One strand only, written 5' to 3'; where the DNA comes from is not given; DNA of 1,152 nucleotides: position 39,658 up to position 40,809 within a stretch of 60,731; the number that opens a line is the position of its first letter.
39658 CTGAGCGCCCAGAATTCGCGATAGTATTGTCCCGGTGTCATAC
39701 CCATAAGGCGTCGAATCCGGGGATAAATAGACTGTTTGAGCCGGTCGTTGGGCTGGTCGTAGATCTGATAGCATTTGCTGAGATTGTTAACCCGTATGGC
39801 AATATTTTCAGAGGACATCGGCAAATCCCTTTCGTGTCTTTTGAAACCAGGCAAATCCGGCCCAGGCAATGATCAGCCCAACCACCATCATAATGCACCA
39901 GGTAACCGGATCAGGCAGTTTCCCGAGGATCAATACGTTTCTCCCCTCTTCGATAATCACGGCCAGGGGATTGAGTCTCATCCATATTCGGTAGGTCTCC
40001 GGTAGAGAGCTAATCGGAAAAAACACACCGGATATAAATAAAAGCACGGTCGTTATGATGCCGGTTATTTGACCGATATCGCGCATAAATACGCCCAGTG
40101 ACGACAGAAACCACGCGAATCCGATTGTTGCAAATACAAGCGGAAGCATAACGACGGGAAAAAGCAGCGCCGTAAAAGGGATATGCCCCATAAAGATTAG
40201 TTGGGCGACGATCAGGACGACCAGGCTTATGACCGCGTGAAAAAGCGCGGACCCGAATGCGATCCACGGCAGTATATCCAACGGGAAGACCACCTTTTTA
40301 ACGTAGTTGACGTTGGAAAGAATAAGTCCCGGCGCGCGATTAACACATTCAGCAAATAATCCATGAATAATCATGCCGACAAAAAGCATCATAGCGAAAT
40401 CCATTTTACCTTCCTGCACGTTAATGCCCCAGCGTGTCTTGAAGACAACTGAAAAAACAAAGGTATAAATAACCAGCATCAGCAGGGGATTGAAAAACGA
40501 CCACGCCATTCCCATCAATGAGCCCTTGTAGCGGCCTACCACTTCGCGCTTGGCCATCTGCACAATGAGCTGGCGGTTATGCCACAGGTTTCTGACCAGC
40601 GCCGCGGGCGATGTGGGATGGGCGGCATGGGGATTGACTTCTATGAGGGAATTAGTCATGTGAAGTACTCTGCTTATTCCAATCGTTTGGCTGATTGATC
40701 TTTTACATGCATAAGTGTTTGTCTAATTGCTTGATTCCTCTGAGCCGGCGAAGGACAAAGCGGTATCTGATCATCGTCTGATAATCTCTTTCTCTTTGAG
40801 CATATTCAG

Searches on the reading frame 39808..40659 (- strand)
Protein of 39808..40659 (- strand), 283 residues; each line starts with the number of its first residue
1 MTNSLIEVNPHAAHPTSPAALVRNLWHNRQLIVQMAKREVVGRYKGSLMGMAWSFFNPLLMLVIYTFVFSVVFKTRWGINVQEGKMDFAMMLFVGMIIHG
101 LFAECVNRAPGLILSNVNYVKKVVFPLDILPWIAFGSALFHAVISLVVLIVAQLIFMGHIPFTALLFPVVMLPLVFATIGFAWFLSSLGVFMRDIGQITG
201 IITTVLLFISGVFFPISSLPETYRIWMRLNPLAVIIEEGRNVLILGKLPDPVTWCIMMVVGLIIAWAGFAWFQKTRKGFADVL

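Call 8: search_protein_families(library=ncbifam, proteins=[window:39808-40659:-], max_evalue=0.01)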
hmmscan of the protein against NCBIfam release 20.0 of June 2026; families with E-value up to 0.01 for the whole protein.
window:39808-40659:- (283 aa): 5 families
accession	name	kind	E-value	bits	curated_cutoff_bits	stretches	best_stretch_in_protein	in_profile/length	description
NF050053.1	CapPschTportKpsM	equivalog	2.5e-08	34.2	300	1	33-277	6-252/257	capsule polysaccharide transporter KpsM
NF050109.1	galactan_ABC_perm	equivalog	4.1e-07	29.8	380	1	23-265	15-257/272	galactan export ABC transporter permease subunit Wzm/RfbD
TIGR01247.1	drrB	subfamily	2.7e-05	24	223.05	1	52-265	14-229/236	daunorubicin resistance ABC transporter membrane protein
NF011648.0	PRK15066.1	subfamily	0.00035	20.2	225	1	141-272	118-247/257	ABC transporter permease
TIGR01291.1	nodJ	subfamily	0.0047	16.5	206.65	0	137-254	116-227/253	ABC-2 type transporter, NodJ family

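Call 9: search_protein_families(library=pfam, proteins=[window:39808-40659:-], max_evalue=0.001)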
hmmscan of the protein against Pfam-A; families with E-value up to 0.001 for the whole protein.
window:39808-40659:- (283 aa): 2 families
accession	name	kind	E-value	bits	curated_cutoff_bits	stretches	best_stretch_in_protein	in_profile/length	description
PF01061.29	ABC2_membrane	-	2.2e-27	96.4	26.9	1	32-240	3-207/211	ABC-2 type transporter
PF12698.13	ABC2_membrane_3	-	4.3e-05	23.2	31.6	1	135-270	208-345/347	ABC-2 family transporter protein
